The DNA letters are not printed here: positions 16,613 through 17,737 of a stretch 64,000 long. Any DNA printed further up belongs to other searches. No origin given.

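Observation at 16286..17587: Single polypeptide joining a FabI-like SDR reductase to a FabZ dehydratase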

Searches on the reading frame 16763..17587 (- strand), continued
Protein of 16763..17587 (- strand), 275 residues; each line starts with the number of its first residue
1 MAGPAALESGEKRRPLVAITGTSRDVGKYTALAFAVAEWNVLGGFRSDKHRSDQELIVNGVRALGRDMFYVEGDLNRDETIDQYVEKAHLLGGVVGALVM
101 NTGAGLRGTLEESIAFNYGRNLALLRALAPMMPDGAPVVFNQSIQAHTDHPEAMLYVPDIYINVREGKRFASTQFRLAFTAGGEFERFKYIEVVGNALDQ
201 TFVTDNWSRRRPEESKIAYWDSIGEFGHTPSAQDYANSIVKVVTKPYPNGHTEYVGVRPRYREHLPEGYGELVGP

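Call 67: find_encoding_contigs(protein=P0194, flank=6000, max_places=1)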
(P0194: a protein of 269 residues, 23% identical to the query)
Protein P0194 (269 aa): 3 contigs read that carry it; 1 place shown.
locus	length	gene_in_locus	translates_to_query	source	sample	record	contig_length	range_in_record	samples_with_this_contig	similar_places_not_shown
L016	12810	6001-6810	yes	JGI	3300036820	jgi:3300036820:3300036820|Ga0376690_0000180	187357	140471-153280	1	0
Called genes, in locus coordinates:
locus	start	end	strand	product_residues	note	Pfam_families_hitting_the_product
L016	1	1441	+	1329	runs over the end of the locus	PF01436:NHL (faint)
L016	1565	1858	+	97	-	-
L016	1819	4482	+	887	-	PF01839:FG-GAP (weak), PF13517:FG-GAP_3, PF16640:Big_3_5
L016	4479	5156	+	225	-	-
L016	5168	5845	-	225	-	-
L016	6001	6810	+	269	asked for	PF00106:adh_short, PF08659:KR (weak), PF13561:adh_short_C2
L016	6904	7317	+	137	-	-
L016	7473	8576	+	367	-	PF00266:Aminotran_5, PF01053:Cys_Met_Meta_PP (weak)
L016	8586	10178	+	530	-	PF00389:2-Hacid_dh, PF02826:2-Hacid_dh_C, PF19304:PGDH_inter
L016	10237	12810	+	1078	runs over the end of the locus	PF08455:SNF2_assoc, PF00176:SNF2-rel_dom, PF04851:ResIII, PF00271:Helicase_C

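Call 68: predict_structure(alignment_id=A6)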
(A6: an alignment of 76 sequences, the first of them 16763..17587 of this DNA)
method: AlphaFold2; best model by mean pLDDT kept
length: 275 residues; sequences in the alignment: 76
mean_pLDDT: 88.6   pTM: 0.88
mean pLDDT of the five models: 88.6, 87.8, 87.4, 87.4, 86.9
residues with pLDDT >= 90: 175; 70-90: 74; 50-70: 21; < 50: 5
segments of 3 or more residues with pLDDT < 50: 273-275
pLDDT, mean of each block of 10 residues (from residue 1): 56 91 93 98 93 96 97 95 96 94 88 97 98 98 90 79 94 96 94 88 77 69 80 96 96 92 73 48
secondary structure, 60 per line:
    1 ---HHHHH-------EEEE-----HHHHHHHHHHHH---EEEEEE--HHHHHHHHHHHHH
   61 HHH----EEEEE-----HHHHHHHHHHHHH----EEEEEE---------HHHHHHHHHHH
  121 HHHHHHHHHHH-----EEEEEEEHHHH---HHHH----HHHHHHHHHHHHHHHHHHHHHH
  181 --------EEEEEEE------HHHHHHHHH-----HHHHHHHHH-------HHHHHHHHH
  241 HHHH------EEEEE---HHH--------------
elements in order: H4-8 E16-19 H25-36 E40-45 H48-63 E68-72 H78-90 E95-100 H110-131 E137-143 H144-147 H151-154 H159-180 E189-195 H202-210 H216-224 H232-244 E251-255

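Call 70: fold_search(model_id=the predicted structure, library=pdb)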
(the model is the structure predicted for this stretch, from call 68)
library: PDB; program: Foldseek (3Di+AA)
matches with E <= 10: 1999; with E <= 0.001: 1729
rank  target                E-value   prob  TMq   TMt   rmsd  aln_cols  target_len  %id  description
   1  8ij7_C                6.7e-14  1.00  0.64  0.71   4.4       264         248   17  Crystal structure of alcohol dehydrogenase from Burkholderia gladioli (released 2024-02-28)
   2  8ij8_H                9.7e-14  1.00  0.66  0.75   4.0       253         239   18  Crystal structure of alcohol dehydrogenase M4 mutant from Burkholderia gladioli (released 2024-02-28)
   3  3u5t_B                1.1e-13  1.00  0.68  0.79   4.5       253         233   17  The crystal structure of 3-oxoacyl-[acyl-carrier-protein] reductase from Sinorhizobium meliloti (released 2011-11-09)
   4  1gee_A                1.6e-13  1.00  0.70  0.73   3.4       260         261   15  Crystal structure of glucose dehydrogenase mutant Q252L complexed with NAD+ (released 2003-08-12)
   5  1gco_A                1.8e-13  1.00  0.70  0.73   3.4       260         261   15  CRYSTAL STRUCTURE OF GLUCOSE DEHYDROGENASE COMPLEXED WITH NAD+ (released 2001-02-28)
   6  8ij8_C                1.9e-13  1.00  0.67  0.73   4.4       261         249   17  Crystal structure of alcohol dehydrogenase M4 mutant from Burkholderia gladioli (released 2024-02-28)
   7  8ij8_A                2.0e-13  1.00  0.66  0.72   4.3       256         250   18  Crystal structure of alcohol dehydrogenase M4 mutant from Burkholderia gladioli (released 2024-02-28)
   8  6j7h_A                2.7e-13  1.00  0.71  0.79   3.2       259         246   19  Crystal structure of blue fluorescent protein from metagenomic library (released 2019-09-18)
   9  3qwh_C                3.4e-13  1.00  0.70  0.74   3.9       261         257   17  Crystal structure of the 17beta-hydroxysteroid dehydrogenase from Cochliobolus lunatus in complex with NADPH and kaemp (released 2012-03-21)
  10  8ij8_G                3.4e-13  1.00  0.68  0.75   3.6       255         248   19  Crystal structure of alcohol dehydrogenase M4 mutant from Burkholderia gladioli (released 2024-02-28)
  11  8hfk_C                4.7e-13  1.00  0.69  0.75   3.7       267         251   16  Crystal Structure of CbAR mutant (H162F) in complex with NADP+ and halogenated aryl ketone (released 2023-06-07)
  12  5tii_E                7.1e-13  1.00  0.67  0.77   4.2       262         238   16  Comprehensive Analysis of a Novel Ketoreductase for Pentangular Polyphenol Biosynthesis (released 2016-11-09)
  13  4bms_A                7.6e-13  1.00  0.71  0.78   3.5       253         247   18  Short chain alcohol dehydrogenase from Ralstonia sp. DSM 6428 in complex with NADPH (released 2014-03-19)
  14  3wtb_C                7.6e-13  1.00  0.68  0.76   3.6       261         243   19  Crystal structure of Gox0525 (released 2015-04-15)
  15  4bms_E                8.6e-13  1.00  0.70  0.78   3.5       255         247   19  Short chain alcohol dehydrogenase from Ralstonia sp. DSM 6428 in complex with NADPH (released 2014-03-19)
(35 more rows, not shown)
